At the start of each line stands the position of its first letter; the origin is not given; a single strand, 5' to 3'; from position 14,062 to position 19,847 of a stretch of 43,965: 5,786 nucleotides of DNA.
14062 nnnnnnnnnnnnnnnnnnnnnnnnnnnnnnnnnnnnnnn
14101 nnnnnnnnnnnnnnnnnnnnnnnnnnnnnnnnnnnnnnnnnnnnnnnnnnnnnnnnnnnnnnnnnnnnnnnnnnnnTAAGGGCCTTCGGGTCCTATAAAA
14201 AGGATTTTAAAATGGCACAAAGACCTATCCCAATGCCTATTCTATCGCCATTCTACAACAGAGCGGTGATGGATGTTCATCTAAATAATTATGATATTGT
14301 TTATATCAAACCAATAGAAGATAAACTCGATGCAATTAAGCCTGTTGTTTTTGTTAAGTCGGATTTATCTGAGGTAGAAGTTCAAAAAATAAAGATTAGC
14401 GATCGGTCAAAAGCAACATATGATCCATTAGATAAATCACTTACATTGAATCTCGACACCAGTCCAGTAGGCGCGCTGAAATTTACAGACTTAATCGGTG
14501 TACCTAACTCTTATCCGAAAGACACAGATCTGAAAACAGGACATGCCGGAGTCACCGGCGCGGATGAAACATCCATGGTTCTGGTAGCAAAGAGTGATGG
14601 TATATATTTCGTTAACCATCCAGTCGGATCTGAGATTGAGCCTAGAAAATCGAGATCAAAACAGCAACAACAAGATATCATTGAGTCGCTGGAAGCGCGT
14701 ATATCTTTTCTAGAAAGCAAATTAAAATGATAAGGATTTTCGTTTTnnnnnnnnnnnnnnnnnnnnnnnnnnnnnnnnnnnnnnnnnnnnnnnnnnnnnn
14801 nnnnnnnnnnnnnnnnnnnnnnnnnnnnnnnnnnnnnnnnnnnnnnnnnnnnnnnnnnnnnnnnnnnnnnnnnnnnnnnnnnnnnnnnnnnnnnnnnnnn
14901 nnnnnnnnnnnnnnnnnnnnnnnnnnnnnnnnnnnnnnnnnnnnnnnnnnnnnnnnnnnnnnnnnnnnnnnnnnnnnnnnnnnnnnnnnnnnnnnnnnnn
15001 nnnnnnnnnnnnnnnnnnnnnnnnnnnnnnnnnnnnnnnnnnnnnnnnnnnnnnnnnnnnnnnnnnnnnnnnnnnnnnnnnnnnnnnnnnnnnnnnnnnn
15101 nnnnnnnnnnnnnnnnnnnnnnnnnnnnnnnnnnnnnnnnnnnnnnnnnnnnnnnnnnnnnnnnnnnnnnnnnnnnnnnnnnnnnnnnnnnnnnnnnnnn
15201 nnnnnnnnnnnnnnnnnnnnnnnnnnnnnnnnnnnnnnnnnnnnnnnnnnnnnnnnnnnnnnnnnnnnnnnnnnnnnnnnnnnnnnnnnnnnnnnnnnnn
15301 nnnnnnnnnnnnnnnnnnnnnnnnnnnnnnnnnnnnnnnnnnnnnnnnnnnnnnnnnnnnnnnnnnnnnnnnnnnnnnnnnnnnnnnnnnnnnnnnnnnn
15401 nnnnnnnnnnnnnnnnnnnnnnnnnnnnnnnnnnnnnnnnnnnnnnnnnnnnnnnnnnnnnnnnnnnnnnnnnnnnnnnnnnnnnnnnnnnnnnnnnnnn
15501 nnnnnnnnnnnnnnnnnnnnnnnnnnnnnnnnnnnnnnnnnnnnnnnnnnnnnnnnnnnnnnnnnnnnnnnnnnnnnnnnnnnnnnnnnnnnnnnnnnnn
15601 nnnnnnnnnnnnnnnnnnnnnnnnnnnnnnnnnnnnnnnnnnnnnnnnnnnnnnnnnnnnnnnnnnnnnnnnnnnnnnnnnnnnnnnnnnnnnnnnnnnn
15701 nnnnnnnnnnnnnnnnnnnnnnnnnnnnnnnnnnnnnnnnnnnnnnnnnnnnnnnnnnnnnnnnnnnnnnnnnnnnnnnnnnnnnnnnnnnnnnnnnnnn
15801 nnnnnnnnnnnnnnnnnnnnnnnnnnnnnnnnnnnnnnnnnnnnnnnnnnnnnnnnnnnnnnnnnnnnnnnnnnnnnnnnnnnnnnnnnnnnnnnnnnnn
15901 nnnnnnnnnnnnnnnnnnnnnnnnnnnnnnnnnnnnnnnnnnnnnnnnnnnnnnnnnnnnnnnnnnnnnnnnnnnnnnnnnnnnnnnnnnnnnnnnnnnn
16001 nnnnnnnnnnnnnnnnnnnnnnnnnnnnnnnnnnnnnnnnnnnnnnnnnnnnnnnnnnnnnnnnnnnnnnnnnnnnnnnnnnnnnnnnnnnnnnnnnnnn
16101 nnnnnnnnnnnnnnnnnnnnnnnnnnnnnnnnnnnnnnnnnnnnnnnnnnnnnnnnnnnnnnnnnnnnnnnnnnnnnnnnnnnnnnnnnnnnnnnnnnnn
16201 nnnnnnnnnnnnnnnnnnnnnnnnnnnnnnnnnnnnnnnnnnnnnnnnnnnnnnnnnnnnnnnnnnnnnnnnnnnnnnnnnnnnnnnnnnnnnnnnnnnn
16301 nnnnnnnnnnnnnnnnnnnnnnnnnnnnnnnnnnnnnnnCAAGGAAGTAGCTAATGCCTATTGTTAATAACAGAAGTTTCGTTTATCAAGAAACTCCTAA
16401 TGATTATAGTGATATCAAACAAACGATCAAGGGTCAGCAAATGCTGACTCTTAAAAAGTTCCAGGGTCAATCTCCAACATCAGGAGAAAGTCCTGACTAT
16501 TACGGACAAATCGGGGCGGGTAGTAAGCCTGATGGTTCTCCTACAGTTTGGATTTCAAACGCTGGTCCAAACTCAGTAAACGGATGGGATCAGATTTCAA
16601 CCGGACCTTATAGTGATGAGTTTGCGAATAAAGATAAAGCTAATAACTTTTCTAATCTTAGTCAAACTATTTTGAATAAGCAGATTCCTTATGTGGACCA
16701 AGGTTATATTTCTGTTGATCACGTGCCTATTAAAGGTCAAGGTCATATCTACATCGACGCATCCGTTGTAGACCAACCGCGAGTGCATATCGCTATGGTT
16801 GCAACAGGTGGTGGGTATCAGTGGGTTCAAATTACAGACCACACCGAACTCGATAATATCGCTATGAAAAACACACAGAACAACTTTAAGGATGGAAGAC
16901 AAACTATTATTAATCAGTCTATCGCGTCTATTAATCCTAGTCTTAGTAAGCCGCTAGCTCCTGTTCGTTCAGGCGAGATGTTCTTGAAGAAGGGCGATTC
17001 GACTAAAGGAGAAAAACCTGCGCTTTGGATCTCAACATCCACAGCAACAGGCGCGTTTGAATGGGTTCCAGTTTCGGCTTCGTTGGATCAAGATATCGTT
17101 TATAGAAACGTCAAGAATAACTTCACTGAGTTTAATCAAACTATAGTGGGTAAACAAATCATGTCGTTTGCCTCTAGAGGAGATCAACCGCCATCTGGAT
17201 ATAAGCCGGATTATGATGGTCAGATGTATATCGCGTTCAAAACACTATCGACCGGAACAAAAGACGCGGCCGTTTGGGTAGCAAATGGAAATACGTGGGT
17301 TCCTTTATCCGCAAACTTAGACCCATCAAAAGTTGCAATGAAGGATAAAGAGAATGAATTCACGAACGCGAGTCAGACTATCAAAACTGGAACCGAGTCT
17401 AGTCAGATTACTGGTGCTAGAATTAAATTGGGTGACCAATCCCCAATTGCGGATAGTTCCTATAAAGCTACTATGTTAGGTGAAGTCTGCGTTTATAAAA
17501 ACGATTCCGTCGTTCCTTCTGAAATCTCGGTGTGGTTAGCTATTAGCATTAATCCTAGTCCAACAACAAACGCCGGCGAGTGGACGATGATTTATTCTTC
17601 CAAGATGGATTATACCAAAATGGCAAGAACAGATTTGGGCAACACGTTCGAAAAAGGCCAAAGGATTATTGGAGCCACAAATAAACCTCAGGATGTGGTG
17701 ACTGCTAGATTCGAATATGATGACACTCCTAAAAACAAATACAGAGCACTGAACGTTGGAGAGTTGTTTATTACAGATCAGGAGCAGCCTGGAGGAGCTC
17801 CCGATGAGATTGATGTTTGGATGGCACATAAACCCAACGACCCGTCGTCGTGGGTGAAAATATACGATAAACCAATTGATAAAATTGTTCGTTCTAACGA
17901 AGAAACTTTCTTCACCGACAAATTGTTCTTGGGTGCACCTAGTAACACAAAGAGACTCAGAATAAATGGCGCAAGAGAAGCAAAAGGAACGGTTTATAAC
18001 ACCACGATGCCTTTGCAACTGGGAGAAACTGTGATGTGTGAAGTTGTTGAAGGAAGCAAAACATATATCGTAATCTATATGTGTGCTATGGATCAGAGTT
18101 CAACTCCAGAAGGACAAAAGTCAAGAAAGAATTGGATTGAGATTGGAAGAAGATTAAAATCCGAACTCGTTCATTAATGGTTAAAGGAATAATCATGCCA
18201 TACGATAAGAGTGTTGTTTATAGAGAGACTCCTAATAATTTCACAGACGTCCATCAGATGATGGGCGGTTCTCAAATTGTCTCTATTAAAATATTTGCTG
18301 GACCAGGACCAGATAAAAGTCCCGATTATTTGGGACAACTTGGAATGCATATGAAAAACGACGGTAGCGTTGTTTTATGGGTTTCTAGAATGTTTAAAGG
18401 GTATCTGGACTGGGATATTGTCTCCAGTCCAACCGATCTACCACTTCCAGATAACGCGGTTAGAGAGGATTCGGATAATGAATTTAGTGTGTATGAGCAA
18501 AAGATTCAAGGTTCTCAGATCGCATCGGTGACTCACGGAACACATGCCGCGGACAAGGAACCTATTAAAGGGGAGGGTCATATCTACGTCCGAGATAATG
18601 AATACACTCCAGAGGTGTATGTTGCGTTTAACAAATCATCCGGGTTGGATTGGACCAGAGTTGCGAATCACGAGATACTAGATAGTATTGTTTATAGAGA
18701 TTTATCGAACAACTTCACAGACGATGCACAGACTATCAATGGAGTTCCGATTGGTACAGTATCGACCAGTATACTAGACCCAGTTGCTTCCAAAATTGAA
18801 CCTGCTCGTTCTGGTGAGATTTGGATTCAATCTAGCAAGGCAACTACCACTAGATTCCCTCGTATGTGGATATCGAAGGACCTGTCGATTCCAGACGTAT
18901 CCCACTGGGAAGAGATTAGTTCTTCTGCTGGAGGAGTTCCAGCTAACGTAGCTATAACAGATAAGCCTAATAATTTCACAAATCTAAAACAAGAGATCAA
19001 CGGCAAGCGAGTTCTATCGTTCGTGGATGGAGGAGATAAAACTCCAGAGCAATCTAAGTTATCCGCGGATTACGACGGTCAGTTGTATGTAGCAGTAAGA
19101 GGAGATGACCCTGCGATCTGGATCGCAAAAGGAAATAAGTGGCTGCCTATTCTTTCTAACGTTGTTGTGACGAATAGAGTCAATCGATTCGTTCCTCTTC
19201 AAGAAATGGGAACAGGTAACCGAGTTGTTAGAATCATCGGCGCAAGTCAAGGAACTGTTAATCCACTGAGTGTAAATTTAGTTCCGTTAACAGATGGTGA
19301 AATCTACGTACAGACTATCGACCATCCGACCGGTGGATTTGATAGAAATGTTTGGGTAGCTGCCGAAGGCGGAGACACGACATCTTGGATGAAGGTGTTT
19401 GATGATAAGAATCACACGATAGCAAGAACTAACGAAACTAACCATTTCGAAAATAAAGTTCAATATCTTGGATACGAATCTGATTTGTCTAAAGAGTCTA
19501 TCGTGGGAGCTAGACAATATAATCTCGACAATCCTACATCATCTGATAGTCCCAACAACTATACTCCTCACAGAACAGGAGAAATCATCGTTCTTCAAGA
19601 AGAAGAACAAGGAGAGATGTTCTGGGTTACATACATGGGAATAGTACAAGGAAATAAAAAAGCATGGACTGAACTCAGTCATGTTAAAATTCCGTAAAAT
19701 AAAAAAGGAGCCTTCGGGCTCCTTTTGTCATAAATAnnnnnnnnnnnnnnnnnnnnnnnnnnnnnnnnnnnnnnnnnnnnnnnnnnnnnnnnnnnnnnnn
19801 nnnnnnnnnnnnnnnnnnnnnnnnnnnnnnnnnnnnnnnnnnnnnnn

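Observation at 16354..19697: Two tandem paralogues built from 6-7 copies of an ~85-aa repeat I cannot assign to a family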

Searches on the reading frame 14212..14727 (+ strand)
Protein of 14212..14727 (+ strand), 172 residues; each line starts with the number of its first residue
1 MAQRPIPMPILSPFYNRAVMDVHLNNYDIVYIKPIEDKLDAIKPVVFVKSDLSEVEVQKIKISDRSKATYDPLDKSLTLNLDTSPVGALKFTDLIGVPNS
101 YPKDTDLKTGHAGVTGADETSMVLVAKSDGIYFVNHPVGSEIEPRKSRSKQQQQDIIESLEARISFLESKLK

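Call 3: search_protein_families(library=pfam, proteins=[window:14212-14727:+], max_evalue=1)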
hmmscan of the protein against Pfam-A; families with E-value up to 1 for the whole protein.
window:14212-14727:+ (172 aa): 0 families

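Call 4: search_protein_families(library=phrogs, proteins=[window:14212-14727:+], max_evalue=0.01)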
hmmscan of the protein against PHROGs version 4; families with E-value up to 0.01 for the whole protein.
window:14212-14727:+ (172 aa): 0 families

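Call 101: search_protein_families(library=ncbifam, proteins=[window:14212-14727:+], max_evalue=0.1)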
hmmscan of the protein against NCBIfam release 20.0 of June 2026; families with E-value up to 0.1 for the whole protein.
window:14212-14727:+ (172 aa): 1 family
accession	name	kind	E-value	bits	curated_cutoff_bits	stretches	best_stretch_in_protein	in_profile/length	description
NF038028.1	spiralin_repeat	domain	0.065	13.7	45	0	51-77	2-28/90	spiralin repeat-containing protein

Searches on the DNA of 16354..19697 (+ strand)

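Call 5: search_dna_similar(query=window:16354-19697:+, collection=phages, mode=near, max_rows=20)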
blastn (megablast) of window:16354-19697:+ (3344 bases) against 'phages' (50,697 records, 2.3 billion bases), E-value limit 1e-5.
No match.

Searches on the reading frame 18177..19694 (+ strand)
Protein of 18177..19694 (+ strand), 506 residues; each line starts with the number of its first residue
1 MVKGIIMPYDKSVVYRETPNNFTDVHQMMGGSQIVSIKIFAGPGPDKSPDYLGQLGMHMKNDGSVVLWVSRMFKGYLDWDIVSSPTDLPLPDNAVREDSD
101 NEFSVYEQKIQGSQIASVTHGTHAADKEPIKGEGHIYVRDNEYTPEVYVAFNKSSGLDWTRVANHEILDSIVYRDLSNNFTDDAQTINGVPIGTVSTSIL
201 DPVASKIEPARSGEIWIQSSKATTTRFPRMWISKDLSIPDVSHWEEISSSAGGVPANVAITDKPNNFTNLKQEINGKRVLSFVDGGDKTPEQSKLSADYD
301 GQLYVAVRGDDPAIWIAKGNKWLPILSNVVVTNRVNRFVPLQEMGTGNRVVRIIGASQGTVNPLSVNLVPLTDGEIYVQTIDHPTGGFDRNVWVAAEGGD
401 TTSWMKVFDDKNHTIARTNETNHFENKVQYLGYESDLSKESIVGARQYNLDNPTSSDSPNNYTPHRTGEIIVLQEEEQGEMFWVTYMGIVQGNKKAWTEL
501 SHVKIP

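Call 3: search_protein_families(library=pfam, proteins=[window:18177-19694:+], max_evalue=1)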
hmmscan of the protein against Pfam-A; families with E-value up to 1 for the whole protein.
window:18177-19694:+ (506 aa): 0 families

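Call 4: search_protein_families(library=phrogs, proteins=[window:18177-19694:+], max_evalue=0.01)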
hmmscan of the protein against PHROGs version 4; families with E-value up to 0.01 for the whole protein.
window:18177-19694:+ (506 aa): 0 families

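Call 11: find_homologous_proteins(query=window:18195-19694:+, max_evalue=0.001)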
Query window:18195-19694:+ (500 aa): 13 proteins with E <= 0.001 among 5373 candidates.
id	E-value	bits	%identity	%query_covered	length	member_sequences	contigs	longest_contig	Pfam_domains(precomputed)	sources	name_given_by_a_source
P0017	2.1e-243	827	69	100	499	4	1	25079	-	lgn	-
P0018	1.0e-241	821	69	100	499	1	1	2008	-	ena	-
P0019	2.3e-239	813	70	99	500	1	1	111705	-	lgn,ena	-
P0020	1.1e-238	811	69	100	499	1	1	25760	-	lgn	-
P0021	1.5e-236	804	67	100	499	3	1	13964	-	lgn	-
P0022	7.9e-236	802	68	100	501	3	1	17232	-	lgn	-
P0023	1.1e-235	801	68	100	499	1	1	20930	-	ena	-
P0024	7.7e-235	798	66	100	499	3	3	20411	-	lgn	-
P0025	2.2e-233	794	100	70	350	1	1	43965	-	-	-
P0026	1.3e-224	765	69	93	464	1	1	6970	-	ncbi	ncbi:MAG: hypothetical protein ACRC9Y_03220, partial [Aeromonas veronii]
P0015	1.1e-97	346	36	92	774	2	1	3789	-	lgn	-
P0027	3.0e-74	269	32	98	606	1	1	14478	-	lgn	-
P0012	1.3e-72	263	35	75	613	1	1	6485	-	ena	-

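Call 36: find_encoding_contigs(protein=P0027, flank=10000, max_places=1)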
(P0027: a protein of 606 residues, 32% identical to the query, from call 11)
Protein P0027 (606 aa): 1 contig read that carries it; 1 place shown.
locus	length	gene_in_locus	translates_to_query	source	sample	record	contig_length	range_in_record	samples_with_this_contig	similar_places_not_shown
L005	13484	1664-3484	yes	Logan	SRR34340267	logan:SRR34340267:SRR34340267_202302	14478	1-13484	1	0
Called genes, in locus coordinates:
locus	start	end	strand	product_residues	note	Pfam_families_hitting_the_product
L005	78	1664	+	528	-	-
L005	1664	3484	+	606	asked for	-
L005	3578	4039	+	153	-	-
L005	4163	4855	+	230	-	PF24175:SU10_adaptor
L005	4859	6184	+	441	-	PF09992:NAGPA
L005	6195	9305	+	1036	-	PF13884:Peptidase_S74 (weak)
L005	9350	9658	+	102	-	-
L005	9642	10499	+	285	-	PF21939:Gp10_C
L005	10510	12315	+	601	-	-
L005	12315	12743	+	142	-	-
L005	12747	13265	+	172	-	-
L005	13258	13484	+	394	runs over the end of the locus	-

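Call 101: search_protein_families(library=ncbifam, proteins=[window:18195-19694:+], max_evalue=0.1)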
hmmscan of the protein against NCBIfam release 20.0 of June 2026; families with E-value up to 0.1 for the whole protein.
window:18195-19694:+ (500 aa): 0 families
